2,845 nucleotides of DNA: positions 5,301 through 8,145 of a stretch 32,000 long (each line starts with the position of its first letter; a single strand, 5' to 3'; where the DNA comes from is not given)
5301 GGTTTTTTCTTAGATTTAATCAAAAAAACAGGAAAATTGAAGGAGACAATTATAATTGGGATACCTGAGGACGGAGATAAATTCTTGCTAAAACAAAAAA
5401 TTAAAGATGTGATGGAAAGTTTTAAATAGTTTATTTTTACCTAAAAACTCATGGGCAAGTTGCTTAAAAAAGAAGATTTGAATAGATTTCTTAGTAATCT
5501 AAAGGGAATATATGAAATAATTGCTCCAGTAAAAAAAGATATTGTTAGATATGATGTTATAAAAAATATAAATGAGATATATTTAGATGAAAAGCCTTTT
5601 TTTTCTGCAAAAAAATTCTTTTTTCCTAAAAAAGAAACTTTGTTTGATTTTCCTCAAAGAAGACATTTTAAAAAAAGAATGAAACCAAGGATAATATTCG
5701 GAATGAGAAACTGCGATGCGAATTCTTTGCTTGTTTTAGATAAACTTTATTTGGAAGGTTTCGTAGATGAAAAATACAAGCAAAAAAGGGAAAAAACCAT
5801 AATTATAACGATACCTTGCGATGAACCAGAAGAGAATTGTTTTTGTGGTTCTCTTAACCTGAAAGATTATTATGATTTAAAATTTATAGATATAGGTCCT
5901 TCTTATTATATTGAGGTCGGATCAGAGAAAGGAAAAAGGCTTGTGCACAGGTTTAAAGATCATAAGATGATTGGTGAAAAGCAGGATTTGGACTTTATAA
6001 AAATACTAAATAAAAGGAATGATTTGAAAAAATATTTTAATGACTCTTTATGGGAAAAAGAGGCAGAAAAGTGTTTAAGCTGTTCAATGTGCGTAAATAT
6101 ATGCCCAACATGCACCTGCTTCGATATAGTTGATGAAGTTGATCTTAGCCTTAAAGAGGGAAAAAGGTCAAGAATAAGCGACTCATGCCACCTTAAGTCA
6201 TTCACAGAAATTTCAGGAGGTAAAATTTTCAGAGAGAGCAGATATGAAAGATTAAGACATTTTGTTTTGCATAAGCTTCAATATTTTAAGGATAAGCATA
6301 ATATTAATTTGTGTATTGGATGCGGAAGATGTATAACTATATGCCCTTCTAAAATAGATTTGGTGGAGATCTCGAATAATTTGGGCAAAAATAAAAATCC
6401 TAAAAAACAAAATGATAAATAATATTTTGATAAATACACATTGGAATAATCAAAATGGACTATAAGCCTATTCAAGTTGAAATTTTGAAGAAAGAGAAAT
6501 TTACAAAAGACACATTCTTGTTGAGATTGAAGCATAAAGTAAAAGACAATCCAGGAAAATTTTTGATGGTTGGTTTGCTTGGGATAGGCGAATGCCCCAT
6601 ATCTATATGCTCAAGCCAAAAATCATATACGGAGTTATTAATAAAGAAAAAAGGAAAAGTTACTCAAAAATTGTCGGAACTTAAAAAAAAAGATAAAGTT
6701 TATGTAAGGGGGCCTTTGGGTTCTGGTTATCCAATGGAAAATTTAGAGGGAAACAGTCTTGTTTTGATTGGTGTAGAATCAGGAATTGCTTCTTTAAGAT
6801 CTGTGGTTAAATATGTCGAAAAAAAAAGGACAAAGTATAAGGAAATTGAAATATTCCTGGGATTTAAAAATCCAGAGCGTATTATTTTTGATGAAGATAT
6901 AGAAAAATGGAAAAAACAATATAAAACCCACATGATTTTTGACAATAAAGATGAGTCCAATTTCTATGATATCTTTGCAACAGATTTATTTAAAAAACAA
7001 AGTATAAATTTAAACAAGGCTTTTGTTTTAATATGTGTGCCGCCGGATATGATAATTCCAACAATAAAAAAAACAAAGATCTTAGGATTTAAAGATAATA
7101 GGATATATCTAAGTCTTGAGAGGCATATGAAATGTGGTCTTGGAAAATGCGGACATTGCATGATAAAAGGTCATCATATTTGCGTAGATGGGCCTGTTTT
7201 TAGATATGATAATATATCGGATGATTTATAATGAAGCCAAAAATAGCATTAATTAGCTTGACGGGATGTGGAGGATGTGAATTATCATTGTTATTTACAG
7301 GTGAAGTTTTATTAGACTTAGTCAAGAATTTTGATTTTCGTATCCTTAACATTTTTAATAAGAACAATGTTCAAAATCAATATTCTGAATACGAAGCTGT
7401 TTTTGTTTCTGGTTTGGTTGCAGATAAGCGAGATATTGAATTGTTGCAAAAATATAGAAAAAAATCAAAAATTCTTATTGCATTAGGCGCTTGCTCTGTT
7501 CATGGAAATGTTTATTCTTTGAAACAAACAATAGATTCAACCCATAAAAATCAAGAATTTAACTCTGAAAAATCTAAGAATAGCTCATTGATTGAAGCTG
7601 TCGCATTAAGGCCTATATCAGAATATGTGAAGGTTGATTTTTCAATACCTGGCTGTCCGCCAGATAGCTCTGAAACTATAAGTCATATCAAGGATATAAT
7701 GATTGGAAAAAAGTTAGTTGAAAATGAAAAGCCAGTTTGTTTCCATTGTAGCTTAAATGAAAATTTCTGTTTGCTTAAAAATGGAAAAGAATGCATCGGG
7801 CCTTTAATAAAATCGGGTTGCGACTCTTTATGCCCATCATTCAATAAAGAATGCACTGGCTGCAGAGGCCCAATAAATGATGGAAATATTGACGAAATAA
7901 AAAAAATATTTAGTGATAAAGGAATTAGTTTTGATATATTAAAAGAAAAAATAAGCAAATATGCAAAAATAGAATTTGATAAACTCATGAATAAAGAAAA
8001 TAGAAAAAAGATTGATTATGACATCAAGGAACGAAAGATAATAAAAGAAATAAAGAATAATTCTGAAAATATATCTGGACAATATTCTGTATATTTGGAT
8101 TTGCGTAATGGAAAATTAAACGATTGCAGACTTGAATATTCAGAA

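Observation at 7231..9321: Single-polypeptide small+large [NiFe]-hydrogenase-like protein missing the canonical Ni-Fe cysteine ligands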

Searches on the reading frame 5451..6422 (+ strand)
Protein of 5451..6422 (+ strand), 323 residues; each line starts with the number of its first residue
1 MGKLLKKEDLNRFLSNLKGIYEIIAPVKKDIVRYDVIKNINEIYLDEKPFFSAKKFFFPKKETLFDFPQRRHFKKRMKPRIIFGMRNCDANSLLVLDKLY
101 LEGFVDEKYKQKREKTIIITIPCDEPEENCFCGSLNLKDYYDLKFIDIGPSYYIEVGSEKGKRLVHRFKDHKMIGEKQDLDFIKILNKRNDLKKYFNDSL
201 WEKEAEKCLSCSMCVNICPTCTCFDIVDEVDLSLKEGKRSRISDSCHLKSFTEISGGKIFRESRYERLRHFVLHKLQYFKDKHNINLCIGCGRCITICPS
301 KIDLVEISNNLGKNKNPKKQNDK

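Call 3: search_protein_families(library=pfam, proteins=[window:5451-6422:+], max_evalue=0.01)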
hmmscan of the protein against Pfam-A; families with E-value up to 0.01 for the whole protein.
window:5451-6422:+ (323 aa): 15 families
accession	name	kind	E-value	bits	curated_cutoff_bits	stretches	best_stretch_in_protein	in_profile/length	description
PF17179.9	Fer4_22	-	3.7e-30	105.1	27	1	207-302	1-95/95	4Fe-4S dicluster domain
PF12838.12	Fer4_7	-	2.2e-09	38.1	27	2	283-301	33-51/52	4Fe-4S dicluster domain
PF13534.11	Fer4_17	-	2.7e-08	34.7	22.2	1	264-303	22-61/61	4Fe-4S dicluster domain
PF00037.32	Fer4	-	4.2e-08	33.1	21.1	1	286-300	6-20/24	4Fe-4S binding domain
PF13187.11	Fer4_9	-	6.1e-08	33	27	1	278-301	34-50/52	4Fe-4S dicluster domain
PF13484.11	Fer4_16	-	9.9e-08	33.1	30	1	177-219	20-64/66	4Fe-4S double cluster binding domain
PF12797.12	Fer4_2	-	1.7e-07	31.1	24.5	1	282-300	4-22/22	4Fe-4S binding domain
PF12837.12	Fer4_6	-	1.8e-07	31.2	25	1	283-300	4-21/24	4Fe-4S binding domain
PF13746.11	Fer4_18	-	2.6e-07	31.3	27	1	263-304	36-77/114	4Fe-4S dicluster domain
PF14697.11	Fer4_21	-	4.2e-07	30.4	35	2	286-309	6-30/59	4Fe-4S dicluster domain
PF13183.11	Fer4_8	-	5.1e-07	30.6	27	1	204-302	1-68/68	4Fe-4S dicluster domain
PF13237.11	Fer4_10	-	5.1e-07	30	25.5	1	283-310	4-32/53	4Fe-4S dicluster domain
PF25160.1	LdpA_Fe-S-bd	-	5.8e-06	26.4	27.6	1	286-301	26-41/49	LdpA Fe-S cluster-binding domain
PF12800.12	Fer4_4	-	8e-06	26.2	24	1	286-299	2-15/17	4Fe-4S binding domain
PF12798.12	Fer4_3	-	0.0068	17.6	27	1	288-301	1-14/15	4Fe-4S binding domain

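Call 57: search_protein_families(library=ncbifam, proteins=[window:5451-6422:+], max_evalue=0.01)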
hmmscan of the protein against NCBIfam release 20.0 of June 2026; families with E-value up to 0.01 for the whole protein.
window:5451-6422:+ (323 aa): 56 families (the best 25 are shown)
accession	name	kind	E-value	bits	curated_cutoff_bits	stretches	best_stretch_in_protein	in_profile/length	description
TIGR02910.1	sulfite_red_A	equivalog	5.3e-55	187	323.15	1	1-312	1-327/334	anaerobic sulfite reductase subunit AsrA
NF040829.1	sulfhyd_ShyB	equivalog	1.1e-50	172.5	690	1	5-311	6-329/334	NAD(P)-dependent hydrogenase/sulfhydrogenase 2 subunit beta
NF040833.1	sulfhyd_HydB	equivalog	7.2e-49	166.6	750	1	5-306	6-330/367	NADPH-dependent hydrogenase/sulfhydrogenase 1 subunit beta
NF010590.0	PRK13984.1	equivalog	3.9e-07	28.6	946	1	283-314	47-78/611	putative oxidoreductase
TIGR01945.1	rnfC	subfamily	4.1e-07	28.9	245.95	1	281-308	397-424/435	RnfABCDGE type electron transport complex subunit C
NF040864.1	HgcB_ferredoxin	equivalog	4.2e-07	29.7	99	1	284-302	12-30/93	mercury methylation ferredoxin HgcB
NF045670.1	quin_L_LdhH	equivalog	5.1e-07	28.3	800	1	282-319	350-387/706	L-lactate dehydrogenase (quinone) large subunit LdhH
NF006221.0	PRK08348.1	subfamily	1.8e-06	27.7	124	1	283-302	41-60/136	NADH-plastoquinone oxidoreductase subunit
TIGR02745.1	ccoG_rdxA_fixG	equivalog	1.8e-06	27.2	316.7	1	279-304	223-249/435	cytochrome c oxidase accessory protein CcoG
TIGR02936.1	fdxN_nitrog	equivalog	2.3e-06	27.7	80.55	1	279-309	14-45/91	ferredoxin III, nif-specific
TIGR01971.1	NuoI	subfamily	1.1e-05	25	113.05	2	284-315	40-72/121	NADH-quinone oxidoreductase, chain I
NF004546.0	PRK05888.3-3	equivalog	1.2e-05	24.8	260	0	204-225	105-126/196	NADH-quinone oxidoreductase subunit NuoI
NF041837.1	rnfC_Methano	equivalog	1.2e-05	24.3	650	1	283-307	394-418/438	Rnf electron transport complex subunit RnfC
NF003454.1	PRK05035.1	equivalog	1.3e-05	23.9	345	1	281-306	401-426/556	electron transport complex subunit RsxC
NF004537.0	PRK05888.1-3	equivalog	2.7e-05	23.8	163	1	284-312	66-94/204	NADH-quinone oxidoreductase subunit NuoI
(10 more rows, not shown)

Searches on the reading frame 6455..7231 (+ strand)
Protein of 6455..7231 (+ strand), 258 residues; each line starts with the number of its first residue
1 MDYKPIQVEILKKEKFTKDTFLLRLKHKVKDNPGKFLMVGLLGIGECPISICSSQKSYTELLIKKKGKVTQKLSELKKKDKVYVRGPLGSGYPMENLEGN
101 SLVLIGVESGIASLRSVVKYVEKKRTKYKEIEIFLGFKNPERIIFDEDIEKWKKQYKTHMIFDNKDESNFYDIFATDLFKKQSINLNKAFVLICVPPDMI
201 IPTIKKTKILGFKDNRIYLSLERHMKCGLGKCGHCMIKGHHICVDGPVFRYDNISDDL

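Call 3: search_protein_families(library=pfam, proteins=[window:6455-7231:+], max_evalue=0.01)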
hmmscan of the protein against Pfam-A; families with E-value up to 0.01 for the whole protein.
window:6455-7231:+ (258 aa): 3 families
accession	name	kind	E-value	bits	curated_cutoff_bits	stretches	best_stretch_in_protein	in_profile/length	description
PF10418.14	DHODB_Fe-S_bind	-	3.7e-12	46.2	23.9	1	222-254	1-40/41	Iron-sulfur cluster binding domain of dihydroorotate dehydrogenase B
PF00175.26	NAD_binding_1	-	1.1e-07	32.9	22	1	109-200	6-104/109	Oxidoreductase NAD-binding domain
PF00970.30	FAD_binding_6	-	1e-05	26.2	21.1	1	9-90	3-96/99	Oxidoreductase FAD-binding domain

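Call 57: search_protein_families(library=ncbifam, proteins=[window:6455-7231:+], max_evalue=0.01)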
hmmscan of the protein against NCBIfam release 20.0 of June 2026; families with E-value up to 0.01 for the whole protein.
window:6455-7231:+ (258 aa): 21 families
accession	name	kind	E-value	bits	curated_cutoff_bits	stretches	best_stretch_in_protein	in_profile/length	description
TIGR02911.1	sulfite_red_B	equivalog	3.2e-59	200.2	288.6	1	3-252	3-254/261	anaerobic sulfite reductase subunit AsrB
NF006220.0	PRK08345.1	subfamily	1.4e-56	191.9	395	1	3-253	8-286/294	cytochrome-c3 hydrogenase subunit gamma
NF040830.1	sulfhyd_ShyC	equivalog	8e-46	156.5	600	1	12-252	19-279/288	NAD(P)-dependent hydrogenase/sulfhydrogenase 2 subunit gamma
NF040835.1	sulfhyd_HydG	equivalog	8e-42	143.5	650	1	25-254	44-284/292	NADPH-dependent hydrogenase/sulfhydrogenase 1 subunit gamma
NF000796.0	PRK00054.1-1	equivalog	6.7e-41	140.2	224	1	5-255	3-236/254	dihydroorotate dehydrogenase electron transfer subunit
NF000798.0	PRK00054.1-3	equivalog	7e-33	114.3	219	1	6-253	6-241/244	dihydroorotate dehydrogenase electron transfer subunit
NF000799.0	PRK00054.1-4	equivalog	2.2e-26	92.5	314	1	9-254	8-256/258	dihydroorotate dehydrogenase electron transfer subunit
NF004862.0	PRK06222.1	subfamily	2.3e-21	76.5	220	1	8-250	2-244/281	sulfide/dihydroorotate dehydrogenase-like FAD/NAD-binding protein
NF000797.0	PRK00054.1-2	equivalog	2.3e-17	63.1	270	1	47-253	61-264/267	dihydroorotate dehydrogenase electron transfer subunit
NF009414.0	PRK12778.1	equivalog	4.2e-17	61.7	1103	1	9-253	3-247/752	bifunctional dihydroorotate dehydrogenase B NAD binding subunit/NADPH-dependent glutamate synthase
NF004470.0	PRK05802.1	equivalog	1.1e-14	54.2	313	1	5-238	65-304/330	sulfide/dihydroorotate dehydrogenase-like FAD/NAD-binding protein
NF040810.1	BenC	equivalog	2.7e-09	36.6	430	1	13-204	112-312/333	benzoate 1,2-dioxygenase electron transfer component BenC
NF005963.0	PRK08051.1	equivalog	1e-08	34.8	230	1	7-158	5-161/233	NAD(P)H-flavin reductase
TIGR03224.1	benzo_boxA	equivalog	2.3e-07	30.1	459.2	1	67-156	235-326/411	benzoyl-CoA 2,3-epoxidase subunit BoxA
TIGR01941.1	nqrF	equivalog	9.2e-07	28.1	295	1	65-217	238-398/405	NADH:ubiquinone reductase (Na(+)-transporting) subunit F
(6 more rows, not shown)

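Call 88: search_solved_structures(query=window:6455-7228:+, max_evalue=1e-15, show_alignments=1)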
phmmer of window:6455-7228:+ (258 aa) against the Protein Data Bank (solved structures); distinct sequences matched with E-value up to 1e-15: 1.
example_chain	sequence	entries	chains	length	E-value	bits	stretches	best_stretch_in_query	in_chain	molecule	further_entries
9nez_C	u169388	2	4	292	9.3e-39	136.5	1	25-254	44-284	Sulfhydrogenase 1 subunit gamma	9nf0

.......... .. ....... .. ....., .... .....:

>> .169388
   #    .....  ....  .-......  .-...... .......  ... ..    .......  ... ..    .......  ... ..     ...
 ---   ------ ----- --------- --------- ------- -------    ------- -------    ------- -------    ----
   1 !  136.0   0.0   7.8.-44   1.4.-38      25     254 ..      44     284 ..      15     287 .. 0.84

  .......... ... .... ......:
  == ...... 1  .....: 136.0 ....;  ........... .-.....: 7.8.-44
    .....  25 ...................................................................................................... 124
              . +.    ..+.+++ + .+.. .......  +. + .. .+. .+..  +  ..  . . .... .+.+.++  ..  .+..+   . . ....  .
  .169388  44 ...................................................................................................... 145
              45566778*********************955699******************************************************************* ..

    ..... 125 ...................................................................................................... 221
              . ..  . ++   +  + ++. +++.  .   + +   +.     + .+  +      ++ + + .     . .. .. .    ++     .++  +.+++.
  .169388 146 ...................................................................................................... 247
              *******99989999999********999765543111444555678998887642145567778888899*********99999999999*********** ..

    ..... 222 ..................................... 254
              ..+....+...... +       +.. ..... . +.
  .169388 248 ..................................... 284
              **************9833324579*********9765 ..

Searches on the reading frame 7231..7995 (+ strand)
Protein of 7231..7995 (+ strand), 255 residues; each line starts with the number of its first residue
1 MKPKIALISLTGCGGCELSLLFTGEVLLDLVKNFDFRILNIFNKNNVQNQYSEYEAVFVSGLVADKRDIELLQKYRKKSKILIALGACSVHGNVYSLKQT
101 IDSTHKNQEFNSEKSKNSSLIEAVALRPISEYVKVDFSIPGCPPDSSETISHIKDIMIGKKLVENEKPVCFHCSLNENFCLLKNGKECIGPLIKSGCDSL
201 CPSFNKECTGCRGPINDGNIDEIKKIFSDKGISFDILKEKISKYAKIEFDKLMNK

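Call 59: find_homologous_proteins(query=window:7231-7995:+, max_evalue=1e-15)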
Query window:7231-7995:+ (255 aa): 58 proteins with E <= 1e-15 among 1045 candidates.
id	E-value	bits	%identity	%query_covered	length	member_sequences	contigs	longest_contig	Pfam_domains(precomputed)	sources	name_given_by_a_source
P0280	3.1e-89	316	57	100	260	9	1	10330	PF01058.30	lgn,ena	-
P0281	1.7e-88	314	56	100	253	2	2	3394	PF01058.30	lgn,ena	-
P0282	4.3e-85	303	56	100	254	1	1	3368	PF01058.30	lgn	-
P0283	7.0e-84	299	55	99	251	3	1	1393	PF01058.30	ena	-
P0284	9.9e-82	292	53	100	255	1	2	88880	PF01058.30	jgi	jgi:sulfhydrogenase subunit delta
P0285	4.4e-81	290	53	99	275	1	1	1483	PF01058.30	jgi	-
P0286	7.8e-81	289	52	100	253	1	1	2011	PF01058.30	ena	-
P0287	2.5e-75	271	52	100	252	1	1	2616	PF01058.30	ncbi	-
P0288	9.4e-62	226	41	100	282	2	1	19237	PF01058.30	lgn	-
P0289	1.1e-61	226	41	100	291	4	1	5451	PF01058.30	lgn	-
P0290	1.9e-60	222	42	97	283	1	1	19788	PF01058.30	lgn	-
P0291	1.1e-54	203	40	100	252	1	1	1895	PF01058.30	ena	-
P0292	4.6e-51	191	41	98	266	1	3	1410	PF01058.30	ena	-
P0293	6.3e-51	191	38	98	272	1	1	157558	PF01058.30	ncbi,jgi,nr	ncbi:NADH:ubiquinone oxidoreductase [Candidatus Woesearchaeota archaeon]|nr:MAG: NADH:ubiquinone oxi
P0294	2.1e-48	183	36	98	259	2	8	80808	PF01058.30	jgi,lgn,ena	-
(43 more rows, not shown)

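Call 87: search_solved_structures(query=window:7231-7995:+, max_evalue=1e-20, show_alignments=1)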
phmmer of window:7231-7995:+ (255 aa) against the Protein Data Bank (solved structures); distinct sequences matched with E-value up to 1e-20: 6.
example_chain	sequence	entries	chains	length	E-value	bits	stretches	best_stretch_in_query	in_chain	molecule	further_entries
9nez_A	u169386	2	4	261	2.2e-41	144.9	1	2-242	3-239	Sulfhydrogenase 1 subunit delta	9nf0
9e15_A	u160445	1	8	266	2.4e-41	144.8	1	2-242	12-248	Sulfhydrogenase 1 subunit delta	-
9e1j_A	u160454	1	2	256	1.4e-40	142.2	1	2-242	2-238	Sulfhydrogenase 1 subunit delta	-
5odc_E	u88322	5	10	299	1.2e-26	96.6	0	4-176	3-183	Methyl-viologen reducing hydrogenase subunit G | Methyl-viologen reducing hydrogenase, subunit G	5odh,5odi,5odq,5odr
9sfi_I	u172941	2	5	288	5.8e-25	91.1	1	2-217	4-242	F420-non-reducing hydrogenase small subunit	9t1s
9sw2_E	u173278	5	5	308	2.4e-24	89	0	2-171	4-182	F420-non-reducing hydrogenase subunit G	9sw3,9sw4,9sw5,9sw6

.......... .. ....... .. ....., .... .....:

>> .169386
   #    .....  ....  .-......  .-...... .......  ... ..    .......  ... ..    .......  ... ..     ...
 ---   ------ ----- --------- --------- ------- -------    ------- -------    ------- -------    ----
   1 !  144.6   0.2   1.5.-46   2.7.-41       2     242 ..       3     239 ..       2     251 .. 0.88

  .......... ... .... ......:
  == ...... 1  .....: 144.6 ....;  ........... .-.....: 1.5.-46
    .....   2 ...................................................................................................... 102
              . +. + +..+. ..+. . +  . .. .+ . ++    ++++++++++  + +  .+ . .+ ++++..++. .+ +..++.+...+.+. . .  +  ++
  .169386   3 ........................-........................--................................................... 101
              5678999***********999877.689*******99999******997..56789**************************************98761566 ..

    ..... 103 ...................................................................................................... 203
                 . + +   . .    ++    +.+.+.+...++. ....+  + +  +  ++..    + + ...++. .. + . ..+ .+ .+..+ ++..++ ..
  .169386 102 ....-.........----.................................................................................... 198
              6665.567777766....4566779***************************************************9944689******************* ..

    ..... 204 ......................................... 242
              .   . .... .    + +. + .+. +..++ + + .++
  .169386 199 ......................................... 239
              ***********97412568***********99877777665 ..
